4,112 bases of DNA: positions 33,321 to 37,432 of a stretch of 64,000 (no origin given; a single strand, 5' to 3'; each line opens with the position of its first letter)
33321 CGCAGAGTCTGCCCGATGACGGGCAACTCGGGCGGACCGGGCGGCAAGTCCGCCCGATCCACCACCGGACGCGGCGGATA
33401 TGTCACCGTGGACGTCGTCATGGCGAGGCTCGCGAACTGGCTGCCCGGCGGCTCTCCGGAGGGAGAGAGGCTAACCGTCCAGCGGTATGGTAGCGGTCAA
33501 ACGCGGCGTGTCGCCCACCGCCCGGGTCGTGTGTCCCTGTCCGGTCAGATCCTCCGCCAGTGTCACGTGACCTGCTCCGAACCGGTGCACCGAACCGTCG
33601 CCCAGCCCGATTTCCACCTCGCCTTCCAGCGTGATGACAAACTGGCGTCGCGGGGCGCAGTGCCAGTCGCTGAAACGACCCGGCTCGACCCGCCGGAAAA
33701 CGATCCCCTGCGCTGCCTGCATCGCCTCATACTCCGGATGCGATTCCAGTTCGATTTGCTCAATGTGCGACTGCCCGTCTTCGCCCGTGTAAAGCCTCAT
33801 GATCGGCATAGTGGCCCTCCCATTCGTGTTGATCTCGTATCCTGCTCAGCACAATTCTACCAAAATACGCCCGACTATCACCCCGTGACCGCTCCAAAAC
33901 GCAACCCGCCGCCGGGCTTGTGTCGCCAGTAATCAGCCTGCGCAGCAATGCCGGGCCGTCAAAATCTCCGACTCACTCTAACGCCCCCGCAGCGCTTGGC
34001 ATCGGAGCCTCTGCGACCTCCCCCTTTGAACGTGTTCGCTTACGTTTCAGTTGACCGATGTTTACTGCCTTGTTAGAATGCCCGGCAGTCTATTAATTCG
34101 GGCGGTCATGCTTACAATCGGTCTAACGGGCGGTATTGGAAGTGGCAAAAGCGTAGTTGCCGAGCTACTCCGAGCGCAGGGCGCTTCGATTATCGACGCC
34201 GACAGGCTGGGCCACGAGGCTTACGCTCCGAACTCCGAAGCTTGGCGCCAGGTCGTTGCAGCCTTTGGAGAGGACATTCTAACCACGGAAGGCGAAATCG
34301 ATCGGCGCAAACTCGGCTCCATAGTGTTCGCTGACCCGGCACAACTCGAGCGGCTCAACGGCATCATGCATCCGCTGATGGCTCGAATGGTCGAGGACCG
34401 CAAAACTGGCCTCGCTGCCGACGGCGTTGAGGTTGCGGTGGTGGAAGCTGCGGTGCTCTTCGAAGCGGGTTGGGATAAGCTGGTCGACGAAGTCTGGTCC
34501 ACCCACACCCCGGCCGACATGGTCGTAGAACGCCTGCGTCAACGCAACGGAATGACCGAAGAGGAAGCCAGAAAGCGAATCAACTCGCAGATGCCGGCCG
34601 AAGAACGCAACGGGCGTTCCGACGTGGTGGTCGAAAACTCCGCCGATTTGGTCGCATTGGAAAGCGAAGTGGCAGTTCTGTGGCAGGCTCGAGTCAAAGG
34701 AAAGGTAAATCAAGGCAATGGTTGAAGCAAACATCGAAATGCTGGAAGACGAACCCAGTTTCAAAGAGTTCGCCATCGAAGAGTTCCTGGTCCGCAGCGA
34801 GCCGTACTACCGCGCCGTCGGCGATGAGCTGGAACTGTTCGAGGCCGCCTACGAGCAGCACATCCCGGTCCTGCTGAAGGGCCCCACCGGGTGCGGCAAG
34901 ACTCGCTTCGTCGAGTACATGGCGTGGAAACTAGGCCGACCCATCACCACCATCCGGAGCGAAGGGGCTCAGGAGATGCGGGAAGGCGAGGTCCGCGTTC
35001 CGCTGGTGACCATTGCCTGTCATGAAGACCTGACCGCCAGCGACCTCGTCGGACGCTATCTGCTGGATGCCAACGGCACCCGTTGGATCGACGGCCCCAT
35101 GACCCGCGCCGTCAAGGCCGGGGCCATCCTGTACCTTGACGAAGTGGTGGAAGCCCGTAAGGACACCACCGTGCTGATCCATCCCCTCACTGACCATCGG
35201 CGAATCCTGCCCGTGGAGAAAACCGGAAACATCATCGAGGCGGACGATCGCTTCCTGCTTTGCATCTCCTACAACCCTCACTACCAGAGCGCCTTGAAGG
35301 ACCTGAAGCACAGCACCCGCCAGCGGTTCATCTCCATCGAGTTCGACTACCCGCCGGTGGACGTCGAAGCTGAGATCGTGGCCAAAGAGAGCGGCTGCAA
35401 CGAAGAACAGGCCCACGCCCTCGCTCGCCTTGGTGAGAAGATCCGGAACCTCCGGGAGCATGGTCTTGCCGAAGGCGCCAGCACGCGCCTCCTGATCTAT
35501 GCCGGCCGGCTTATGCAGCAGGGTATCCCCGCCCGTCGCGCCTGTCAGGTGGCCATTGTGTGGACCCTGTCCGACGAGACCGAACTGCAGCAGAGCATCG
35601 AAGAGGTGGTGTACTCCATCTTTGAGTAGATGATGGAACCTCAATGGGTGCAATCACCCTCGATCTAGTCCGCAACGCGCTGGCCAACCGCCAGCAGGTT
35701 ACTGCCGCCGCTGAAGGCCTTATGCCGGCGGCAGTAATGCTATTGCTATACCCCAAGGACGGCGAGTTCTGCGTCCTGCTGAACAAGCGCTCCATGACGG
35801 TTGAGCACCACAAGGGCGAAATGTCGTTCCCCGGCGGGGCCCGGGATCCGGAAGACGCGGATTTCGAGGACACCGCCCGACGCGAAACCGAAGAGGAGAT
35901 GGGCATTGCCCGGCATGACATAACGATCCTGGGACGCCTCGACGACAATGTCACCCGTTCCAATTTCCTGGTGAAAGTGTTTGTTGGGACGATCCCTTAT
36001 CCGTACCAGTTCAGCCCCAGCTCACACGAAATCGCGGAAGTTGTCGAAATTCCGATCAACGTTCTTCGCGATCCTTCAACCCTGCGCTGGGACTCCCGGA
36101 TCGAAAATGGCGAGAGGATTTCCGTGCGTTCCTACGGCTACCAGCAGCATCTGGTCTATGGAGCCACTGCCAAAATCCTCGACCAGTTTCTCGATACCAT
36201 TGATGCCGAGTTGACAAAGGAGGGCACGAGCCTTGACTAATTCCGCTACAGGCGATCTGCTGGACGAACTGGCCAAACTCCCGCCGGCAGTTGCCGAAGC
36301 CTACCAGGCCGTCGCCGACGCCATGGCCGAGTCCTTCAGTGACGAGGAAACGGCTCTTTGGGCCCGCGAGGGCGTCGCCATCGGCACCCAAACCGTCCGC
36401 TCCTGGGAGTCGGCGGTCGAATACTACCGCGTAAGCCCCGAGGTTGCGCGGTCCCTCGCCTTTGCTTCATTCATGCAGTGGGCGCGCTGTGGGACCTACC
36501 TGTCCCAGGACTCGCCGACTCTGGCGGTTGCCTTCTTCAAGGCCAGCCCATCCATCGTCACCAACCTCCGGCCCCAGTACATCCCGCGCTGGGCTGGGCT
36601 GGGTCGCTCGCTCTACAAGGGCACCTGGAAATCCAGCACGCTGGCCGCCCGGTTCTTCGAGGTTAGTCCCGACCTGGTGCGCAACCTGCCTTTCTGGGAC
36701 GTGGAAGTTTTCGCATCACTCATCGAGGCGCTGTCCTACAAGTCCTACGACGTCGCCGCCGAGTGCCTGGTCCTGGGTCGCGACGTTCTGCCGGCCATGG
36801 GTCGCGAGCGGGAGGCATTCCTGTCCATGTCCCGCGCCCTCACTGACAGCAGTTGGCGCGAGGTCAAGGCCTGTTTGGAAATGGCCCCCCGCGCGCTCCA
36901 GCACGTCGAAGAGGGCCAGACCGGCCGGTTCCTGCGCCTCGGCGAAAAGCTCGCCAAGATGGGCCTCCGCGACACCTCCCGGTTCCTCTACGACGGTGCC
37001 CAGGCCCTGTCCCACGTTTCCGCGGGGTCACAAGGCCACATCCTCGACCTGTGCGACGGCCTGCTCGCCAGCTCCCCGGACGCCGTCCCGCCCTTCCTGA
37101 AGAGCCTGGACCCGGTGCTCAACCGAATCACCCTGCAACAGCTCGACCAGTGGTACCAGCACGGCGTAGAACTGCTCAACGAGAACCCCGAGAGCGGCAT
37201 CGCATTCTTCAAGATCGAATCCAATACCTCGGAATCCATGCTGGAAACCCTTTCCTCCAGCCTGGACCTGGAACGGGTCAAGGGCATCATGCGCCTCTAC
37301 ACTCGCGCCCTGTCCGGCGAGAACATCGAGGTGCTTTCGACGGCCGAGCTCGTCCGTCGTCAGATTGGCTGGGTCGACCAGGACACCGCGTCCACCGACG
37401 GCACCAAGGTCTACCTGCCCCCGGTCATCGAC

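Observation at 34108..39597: coaE / MoxR(CbbQ-NorQ type) AAA+ / CoA-type Nudix / 1102-aa VWA protein: a tightly coupled four-gene operon with no visible client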

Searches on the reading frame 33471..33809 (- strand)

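Call 40: search_protein_families(library=pfam, proteins=[window:33471-33809:-], max_evalue=1)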
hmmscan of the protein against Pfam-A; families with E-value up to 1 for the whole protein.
window:33471-33809:- (112 aa): 2 families
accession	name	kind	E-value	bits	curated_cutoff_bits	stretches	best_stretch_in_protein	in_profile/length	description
PF07883.17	Cupin_2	-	3.7e-05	23.8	27.2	1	40-102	4-63/70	Cupin domain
PF05899.18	Cupin_3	-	0.068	13.3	23.5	1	42-82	15-53/74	EutQ-like cupin domain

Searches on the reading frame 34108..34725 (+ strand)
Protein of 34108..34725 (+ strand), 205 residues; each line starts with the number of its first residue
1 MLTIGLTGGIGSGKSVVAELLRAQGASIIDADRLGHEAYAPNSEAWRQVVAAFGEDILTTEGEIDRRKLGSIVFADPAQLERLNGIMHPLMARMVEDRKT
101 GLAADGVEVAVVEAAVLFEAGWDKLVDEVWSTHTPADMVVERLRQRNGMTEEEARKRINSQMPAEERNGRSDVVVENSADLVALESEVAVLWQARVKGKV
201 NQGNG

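Call 3: search_protein_families(library=pfam, proteins=[window:34108-34725:+], max_evalue=0.01)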
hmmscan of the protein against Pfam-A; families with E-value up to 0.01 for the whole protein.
window:34108-34725:+ (205 aa): 2 families
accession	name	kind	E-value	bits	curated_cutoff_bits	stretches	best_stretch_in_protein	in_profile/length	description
PF01121.26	CoaE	-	2.7e-52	177.5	27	1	3-181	2-178/180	Dephospho-CoA kinase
PF13238.12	AAA_18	-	0.0027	18.6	29.4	0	4-31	1-31/128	AAA domain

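Call 4: search_protein_families(library=ncbifam, proteins=[window:34108-34725:+], max_evalue=0.01)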
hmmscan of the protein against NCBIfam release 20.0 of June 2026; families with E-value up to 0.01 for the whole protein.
window:34108-34725:+ (205 aa): 3 families
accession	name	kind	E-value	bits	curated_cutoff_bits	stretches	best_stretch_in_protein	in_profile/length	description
TIGR00152.1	TIGR00152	equivalog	7.2e-52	176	65.55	1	4-188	2-186/188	dephospho-CoA kinase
NF002879.0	PRK03333.1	equivalog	6.7e-50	170.3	215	1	1-196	1-194/395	dephospho-CoA kinase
NF006743.0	PRK09270.1-2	equivalog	0.00068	18.8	227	0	121-182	147-211/217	nucleoside/nucleotide kinase family protein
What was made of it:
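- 34108..34725 (+): coaE, dephospho-CoA kinase (205 aa). PF01121 E 2.7e-52; TIGR00152 176 bits against a cut-off of 65.6 (calls 3, 4).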

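Call 23: search_protein_families(library=padloc, proteins=[window:34108-34725:+], max_evalue=0.01)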
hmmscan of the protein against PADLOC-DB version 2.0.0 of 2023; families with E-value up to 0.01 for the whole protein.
window:34108-34725:+ (205 aa): 0 families

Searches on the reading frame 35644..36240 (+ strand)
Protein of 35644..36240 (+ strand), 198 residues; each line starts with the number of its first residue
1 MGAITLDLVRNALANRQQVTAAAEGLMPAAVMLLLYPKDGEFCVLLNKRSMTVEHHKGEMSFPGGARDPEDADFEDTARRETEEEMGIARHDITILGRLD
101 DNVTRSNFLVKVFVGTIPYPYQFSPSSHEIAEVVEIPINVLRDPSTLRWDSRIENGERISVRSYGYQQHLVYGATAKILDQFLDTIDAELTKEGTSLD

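Call 3: search_protein_families(library=pfam, proteins=[window:35644-36240:+], max_evalue=0.01)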
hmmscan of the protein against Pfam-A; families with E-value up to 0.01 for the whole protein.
window:35644-36240:+ (198 aa): 2 families
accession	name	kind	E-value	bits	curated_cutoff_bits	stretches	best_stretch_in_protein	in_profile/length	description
PF00293.34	NUDIX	-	1.4e-14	54.6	21.1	1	29-141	4-118/134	NUDIX domain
PF22327.2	Nudt16-like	-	0.0017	18.7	27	1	55-95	30-70/161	U8 snoRNA-decapping enzyme-like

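Call 4: search_protein_families(library=ncbifam, proteins=[window:35644-36240:+], max_evalue=0.01)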
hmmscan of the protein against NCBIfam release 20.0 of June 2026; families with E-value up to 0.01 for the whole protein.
window:35644-36240:+ (198 aa): 6 families
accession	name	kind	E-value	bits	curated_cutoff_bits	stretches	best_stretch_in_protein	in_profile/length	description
NF007980.0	PRK10707.1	equivalog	2.9e-26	92.2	134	1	17-183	20-185/192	CoA pyrophosphatase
NF008736.0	PRK11762.1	equivalog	6.8e-06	25.7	169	1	29-141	48-156/186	ADP compounds hydrolase NudE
NF006530.0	PRK08999.1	equivalog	0.00029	20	245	1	39-95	17-69/315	Nudix family hydrolase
TIGR02705.1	nudix_YtkD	equivalog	0.00037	20.1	154.4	1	48-117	35-103/156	RNA deprotection pyrophosphohydrolase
NF011922.0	PRK15393.1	equivalog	0.00047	19.8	152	1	14-94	26-102/182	NUDIX hydrolase YfcD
TIGR00586.1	mutt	equivalog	0.007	16.4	97.9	0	44-103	19-76/129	8-oxo-dGTP diphosphatase MutT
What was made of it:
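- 35644..36240 (+): CoA-pyrophosphatase-like Nudix hydrolase (198 aa). It is a clade-specific occupant of the slot between the AAA+ and VWA genes. PF00293; PRK10707 E 2.9e-26, 92 bits, below the 134-bit cut-off (calls 3, 4).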

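Call 14: search_solved_structures(query=window:35644-36240:+, max_evalue=0.001, show_alignments=2)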
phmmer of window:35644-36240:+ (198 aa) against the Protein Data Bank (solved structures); distinct sequences matched with E-value up to 0.001: 5.
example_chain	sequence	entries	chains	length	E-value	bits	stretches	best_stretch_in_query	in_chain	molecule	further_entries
9nxm_A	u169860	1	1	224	1.4e-15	60.8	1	29-167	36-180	Nudix hydrolase 11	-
5qgg_A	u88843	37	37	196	1.5e-15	60.7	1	30-145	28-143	Peroxisomal coenzyme A diphosphatase NUDT7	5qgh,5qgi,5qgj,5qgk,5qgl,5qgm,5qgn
9rtp_A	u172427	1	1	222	2e-15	60.2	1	30-145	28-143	Peroxisomal coenzyme A diphosphatase NUDT7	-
5t3p_A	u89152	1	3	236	2.3e-15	60.1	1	30-144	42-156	Peroxisomal coenzyme A diphosphatase NUDT7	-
1nqy_A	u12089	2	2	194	1.9e-13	53.8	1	29-184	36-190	CoA pyrophosphatase (MutT/nudix family protein)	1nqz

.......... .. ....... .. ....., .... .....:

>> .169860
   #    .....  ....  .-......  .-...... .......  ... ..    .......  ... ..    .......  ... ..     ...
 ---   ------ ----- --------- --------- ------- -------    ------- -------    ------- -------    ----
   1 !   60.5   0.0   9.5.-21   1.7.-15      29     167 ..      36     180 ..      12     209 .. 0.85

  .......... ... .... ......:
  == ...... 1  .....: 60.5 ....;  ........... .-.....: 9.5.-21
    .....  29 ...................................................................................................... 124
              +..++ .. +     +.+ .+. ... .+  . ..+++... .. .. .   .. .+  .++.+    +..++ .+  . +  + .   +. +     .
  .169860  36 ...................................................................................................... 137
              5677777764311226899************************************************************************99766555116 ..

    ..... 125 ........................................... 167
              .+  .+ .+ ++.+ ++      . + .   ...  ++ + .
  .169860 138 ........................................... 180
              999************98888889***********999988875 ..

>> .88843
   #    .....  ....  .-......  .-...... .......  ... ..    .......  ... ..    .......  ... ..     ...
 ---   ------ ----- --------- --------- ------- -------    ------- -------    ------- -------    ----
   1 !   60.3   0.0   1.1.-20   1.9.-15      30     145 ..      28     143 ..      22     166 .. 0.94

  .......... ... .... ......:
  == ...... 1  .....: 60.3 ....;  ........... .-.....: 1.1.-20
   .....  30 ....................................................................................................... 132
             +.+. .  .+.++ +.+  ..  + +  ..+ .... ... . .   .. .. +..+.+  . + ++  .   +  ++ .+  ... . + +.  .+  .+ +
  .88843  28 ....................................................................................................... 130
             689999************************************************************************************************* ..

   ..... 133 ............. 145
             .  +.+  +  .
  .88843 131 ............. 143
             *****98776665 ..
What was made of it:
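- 35644..36240 (+): PDB matches: NUDT7, AtNUDX11 and DR1184 CoA pyrophosphatases, E 1e-15 to 2e-13 (call 14).
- Nudix assignment: every solved-structure match (5 distinct sequences, of 3 enzymes) is a CoA pyrophosphatase (call 14). The Nudix is specifically CoA-type and sits next to a CoA-biosynthesis gene (calls 4, 14).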

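Call 23: search_protein_families(library=padloc, proteins=[window:35644-36240:+], max_evalue=0.01)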
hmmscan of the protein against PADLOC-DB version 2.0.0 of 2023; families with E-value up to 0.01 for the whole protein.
window:35644-36240:+ (198 aa): 1 family
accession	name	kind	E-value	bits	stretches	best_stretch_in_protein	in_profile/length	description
PDLC04899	PDC-S07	-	0.0048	14.5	1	44-96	20-70/135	-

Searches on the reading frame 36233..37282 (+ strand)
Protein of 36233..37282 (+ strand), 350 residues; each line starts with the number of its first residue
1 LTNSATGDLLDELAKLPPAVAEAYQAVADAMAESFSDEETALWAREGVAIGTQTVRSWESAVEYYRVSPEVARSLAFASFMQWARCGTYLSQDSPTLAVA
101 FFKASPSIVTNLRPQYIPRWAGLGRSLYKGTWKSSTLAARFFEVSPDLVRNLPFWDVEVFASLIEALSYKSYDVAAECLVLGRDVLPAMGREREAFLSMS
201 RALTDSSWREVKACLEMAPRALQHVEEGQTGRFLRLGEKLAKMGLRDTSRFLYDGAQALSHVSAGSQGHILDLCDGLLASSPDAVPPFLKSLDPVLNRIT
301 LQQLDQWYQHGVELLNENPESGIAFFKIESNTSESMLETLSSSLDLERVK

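Call 40: search_protein_families(library=pfam, proteins=[window:36233-37282:+], max_evalue=1)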
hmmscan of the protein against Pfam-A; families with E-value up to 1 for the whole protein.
window:36233-37282:+ (350 aa): 0 families
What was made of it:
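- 36233..37267 (+): VWA adaptor, residues 1-345: all-helical HEAT-like repeat domain (about 8 repeats of about 37 aa). This part is extra relative to NorD. There is no Pfam hit (call 40).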
